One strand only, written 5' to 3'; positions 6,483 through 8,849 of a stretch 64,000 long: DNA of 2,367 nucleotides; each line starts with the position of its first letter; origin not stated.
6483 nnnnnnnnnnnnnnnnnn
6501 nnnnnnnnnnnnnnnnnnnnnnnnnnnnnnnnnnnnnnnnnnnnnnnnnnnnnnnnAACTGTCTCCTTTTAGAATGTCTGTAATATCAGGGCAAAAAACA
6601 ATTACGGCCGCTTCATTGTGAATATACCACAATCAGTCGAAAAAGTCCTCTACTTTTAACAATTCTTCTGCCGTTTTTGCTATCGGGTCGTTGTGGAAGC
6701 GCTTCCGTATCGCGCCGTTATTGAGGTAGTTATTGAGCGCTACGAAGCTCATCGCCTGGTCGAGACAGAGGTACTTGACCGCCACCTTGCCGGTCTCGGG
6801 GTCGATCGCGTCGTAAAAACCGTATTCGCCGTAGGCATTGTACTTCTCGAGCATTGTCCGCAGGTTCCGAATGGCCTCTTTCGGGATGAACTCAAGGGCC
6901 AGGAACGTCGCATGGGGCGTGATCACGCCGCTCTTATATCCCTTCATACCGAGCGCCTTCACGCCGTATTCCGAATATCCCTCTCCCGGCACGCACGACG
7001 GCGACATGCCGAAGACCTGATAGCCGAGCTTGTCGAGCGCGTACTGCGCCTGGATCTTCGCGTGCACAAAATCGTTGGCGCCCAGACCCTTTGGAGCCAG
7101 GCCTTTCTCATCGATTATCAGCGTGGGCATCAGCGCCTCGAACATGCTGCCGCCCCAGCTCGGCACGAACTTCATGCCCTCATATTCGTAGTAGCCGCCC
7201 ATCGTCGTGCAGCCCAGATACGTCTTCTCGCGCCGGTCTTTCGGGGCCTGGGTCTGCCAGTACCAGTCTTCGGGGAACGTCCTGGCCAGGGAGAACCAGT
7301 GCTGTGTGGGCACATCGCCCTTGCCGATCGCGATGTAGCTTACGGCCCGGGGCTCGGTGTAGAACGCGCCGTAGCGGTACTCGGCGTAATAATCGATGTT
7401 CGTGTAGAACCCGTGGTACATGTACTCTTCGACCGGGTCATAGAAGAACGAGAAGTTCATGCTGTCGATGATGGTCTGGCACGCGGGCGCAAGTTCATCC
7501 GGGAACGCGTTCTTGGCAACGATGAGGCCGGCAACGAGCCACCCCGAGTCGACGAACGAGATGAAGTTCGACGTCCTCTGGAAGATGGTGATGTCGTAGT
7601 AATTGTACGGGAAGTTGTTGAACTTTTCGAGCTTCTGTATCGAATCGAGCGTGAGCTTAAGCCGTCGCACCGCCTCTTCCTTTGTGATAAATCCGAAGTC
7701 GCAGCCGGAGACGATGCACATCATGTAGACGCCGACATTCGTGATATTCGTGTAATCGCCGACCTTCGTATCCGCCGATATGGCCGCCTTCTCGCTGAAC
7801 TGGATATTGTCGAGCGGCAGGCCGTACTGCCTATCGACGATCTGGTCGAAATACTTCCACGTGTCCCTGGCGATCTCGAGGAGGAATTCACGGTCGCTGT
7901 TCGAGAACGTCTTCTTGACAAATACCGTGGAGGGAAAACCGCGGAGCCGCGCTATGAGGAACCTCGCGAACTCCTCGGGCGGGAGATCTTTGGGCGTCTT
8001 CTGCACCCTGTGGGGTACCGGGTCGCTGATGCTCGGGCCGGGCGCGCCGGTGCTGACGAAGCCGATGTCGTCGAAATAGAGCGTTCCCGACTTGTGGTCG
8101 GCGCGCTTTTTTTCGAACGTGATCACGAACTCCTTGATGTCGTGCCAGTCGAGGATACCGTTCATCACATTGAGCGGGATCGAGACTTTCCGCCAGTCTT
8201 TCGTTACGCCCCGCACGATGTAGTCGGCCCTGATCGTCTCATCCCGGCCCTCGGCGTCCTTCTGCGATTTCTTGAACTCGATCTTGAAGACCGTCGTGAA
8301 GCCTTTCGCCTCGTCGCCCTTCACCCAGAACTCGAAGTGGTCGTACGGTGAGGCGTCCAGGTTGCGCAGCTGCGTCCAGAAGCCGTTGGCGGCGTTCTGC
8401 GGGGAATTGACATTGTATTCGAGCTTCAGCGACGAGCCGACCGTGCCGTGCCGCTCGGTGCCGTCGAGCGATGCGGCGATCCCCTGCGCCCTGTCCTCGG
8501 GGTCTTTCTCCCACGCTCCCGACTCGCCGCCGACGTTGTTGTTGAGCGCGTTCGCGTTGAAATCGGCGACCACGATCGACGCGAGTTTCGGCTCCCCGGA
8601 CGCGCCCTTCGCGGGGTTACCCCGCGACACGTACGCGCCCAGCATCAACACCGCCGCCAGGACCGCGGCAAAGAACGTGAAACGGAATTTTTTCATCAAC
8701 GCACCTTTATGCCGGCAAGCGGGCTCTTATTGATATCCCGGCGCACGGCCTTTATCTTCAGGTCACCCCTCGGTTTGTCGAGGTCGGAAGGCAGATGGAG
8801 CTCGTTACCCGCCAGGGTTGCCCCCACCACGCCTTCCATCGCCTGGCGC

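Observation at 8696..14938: Fusion of a periplasmic CBM-like domain, a ~15-helix membrane region and a cytoplasmic GH94 phosphorylase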

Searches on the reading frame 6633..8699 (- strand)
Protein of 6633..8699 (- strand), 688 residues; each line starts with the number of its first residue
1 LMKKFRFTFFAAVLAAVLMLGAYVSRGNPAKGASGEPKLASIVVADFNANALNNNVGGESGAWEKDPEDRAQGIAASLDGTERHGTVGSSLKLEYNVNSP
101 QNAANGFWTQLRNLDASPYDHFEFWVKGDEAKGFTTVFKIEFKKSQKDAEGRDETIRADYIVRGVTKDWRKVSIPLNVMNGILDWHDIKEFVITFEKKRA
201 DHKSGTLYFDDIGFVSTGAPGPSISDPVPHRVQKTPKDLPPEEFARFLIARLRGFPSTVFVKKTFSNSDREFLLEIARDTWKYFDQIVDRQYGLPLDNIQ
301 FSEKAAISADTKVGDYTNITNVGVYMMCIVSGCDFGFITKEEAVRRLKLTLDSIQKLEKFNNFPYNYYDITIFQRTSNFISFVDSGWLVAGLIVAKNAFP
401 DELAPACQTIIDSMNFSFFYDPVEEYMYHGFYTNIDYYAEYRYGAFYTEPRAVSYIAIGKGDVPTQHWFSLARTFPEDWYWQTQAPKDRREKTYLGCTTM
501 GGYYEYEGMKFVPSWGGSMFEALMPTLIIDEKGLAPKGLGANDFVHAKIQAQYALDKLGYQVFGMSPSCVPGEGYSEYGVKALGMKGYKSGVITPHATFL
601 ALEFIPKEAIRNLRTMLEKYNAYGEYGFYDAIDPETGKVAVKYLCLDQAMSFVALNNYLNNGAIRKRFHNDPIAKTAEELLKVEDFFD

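Call 9: search_protein_families(library=pfam, proteins=[window:6633-8699:-], max_evalue=0.01)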
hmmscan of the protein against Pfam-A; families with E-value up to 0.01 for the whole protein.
window:6633-8699:- (688 aa): 2 families
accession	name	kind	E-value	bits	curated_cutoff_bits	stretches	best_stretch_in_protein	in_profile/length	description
PF10091.15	Glycoamylase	-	7.3e-23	81.7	27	1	504-671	41-220/221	Putative glucoamylase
PF11329.14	DUF3131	-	5.3e-05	22.8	20.3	1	276-372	2-86/367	Protein of unknown function (DUF3131)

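Call 104: search_protein_families(library=ncbifam, proteins=[window:6633-8699:-], max_evalue=0.01)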
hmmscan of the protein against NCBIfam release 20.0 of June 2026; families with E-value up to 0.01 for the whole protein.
window:6633-8699:- (688 aa): 0 families

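Call 123: search_solved_structures(query=window:6633-8699:-, max_evalue=0.01)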
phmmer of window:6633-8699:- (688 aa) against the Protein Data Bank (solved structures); distinct sequences matched with E-value up to 0.01: 10.
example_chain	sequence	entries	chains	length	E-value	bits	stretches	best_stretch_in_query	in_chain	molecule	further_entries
8wy1_A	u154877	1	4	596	1.2e-47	165.8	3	261-402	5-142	Glycosyltransferase 36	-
8rf9_A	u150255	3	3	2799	4.7e-40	140.7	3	512-682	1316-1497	Cyclic beta 1-2 glucan synthetase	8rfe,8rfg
8rf0_A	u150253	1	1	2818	4.8e-40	140.7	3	512-682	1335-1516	Cyclic beta-(1,2)-glucan synthase NdvB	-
8xuj_A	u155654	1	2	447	6.9e-14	54.2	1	503-653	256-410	Membrane protein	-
3eu8_A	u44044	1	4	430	2.4e-11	45.8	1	564-674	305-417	putative glucoamylase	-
4qt9_A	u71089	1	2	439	3.7e-11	45.2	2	574-673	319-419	putative glucoamylase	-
5z06_A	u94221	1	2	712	8.6e-11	44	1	323-662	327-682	BDI_3064 protein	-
4gl3_A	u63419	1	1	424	9.3e-11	43.9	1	515-673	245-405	putative glucoamylase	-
5gzh_A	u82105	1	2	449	1.8e-09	39.6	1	322-674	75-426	Endo-beta-1,2-glucanase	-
5gzk_A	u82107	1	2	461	1.9e-09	39.5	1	322-674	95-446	Uncharacterized protein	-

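Call 125: search_solved_structures(query=window:6633-8699:-, max_evalue=1e-30, show_alignments=1)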
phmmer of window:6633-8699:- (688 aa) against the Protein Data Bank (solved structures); distinct sequences matched with E-value up to 1e-30: 3.
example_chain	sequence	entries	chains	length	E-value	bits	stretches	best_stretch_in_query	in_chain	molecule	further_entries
8wy1_A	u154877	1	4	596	1.2e-47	165.8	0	261-402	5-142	Glycosyltransferase 36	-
8rf9_A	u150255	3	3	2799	4.7e-40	140.7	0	512-682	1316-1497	Cyclic beta 1-2 glucan synthetase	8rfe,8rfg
8rf0_A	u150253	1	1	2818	4.8e-40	140.7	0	512-682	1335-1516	Cyclic beta-(1,2)-glucan synthase NdvB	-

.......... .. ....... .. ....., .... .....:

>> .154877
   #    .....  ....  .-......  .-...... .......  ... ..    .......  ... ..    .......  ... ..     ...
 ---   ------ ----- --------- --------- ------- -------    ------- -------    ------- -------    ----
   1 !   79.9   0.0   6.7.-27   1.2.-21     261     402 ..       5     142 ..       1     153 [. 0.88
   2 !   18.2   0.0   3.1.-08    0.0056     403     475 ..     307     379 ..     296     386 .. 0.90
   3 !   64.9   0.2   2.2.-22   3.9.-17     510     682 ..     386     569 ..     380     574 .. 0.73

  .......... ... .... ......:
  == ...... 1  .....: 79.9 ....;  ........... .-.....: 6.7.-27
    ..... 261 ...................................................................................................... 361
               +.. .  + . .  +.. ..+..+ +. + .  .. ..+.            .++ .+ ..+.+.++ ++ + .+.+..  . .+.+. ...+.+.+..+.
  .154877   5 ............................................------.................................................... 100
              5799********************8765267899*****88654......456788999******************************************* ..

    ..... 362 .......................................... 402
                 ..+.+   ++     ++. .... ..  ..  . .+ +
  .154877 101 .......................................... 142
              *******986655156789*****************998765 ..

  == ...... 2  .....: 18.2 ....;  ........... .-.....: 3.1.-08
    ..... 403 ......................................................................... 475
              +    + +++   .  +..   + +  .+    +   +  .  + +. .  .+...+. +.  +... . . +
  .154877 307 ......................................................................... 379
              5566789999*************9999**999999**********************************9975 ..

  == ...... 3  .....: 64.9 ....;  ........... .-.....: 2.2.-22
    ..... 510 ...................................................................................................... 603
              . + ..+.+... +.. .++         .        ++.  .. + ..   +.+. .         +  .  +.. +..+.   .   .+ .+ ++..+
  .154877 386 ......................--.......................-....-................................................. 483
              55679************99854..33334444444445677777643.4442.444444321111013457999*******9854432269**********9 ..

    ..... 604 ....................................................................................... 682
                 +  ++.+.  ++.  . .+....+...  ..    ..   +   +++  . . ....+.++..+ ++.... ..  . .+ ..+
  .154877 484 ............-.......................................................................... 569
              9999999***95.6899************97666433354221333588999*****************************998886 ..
